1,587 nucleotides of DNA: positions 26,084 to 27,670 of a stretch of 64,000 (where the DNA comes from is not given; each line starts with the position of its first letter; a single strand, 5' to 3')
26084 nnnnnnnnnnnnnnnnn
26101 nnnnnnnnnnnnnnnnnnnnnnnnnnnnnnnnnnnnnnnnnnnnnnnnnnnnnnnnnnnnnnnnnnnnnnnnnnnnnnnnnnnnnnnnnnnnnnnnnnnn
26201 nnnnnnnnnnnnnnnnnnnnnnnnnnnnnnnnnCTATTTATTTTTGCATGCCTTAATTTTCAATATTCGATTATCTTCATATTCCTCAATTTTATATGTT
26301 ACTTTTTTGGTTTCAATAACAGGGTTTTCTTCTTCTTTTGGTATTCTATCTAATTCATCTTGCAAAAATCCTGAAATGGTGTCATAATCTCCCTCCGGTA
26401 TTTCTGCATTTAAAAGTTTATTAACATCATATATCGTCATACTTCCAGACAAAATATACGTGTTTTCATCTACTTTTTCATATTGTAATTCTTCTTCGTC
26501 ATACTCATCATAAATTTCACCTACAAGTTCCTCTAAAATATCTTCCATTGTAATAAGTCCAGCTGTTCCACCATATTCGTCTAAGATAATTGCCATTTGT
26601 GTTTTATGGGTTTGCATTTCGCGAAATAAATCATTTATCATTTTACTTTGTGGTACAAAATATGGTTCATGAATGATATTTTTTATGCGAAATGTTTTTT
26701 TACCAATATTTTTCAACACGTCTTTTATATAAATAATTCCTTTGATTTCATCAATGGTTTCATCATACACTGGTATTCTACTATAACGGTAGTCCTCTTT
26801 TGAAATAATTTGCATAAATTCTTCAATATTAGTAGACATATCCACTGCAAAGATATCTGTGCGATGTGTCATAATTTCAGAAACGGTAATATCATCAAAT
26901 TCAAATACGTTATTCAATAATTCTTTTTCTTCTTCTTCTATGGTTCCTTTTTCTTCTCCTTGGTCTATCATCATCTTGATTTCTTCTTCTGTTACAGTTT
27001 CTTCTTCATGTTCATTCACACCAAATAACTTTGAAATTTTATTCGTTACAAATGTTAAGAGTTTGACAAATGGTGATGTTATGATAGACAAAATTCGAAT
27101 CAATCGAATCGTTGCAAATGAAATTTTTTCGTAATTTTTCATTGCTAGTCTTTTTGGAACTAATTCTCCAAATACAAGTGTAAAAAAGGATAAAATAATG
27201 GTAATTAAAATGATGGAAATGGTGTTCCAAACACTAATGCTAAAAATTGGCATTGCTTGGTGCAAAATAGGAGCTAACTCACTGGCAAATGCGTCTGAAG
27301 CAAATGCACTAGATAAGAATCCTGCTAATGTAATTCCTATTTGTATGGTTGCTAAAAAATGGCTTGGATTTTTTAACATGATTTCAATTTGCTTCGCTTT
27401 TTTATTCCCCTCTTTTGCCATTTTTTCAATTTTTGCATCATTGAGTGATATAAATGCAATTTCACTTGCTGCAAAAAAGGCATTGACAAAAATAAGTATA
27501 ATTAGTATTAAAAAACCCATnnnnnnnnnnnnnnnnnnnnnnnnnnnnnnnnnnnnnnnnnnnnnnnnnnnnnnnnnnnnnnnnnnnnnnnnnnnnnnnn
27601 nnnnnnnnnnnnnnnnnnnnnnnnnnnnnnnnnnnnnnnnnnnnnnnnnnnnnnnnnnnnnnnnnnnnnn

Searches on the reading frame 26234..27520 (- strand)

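Call 77: search_protein_families(library=pfam, proteins=[window:26234-27520:-], max_evalue=0.00001)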
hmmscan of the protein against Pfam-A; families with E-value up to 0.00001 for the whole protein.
window:26234-27520:- (428 aa): 3 families
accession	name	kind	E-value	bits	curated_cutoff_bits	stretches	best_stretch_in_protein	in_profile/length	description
PF01595.25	CNNM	-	1.1e-55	188.6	28.4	1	4-198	1-181/181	Cyclin M transmembrane N-terminal domain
PF03471.22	CorC_HlyC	-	4.7e-22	78.2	27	1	349-424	2-77/81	Transporter associated domain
PF00571.33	CBS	-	6.2e-17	62.1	24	1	213-272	1-55/57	CBS domain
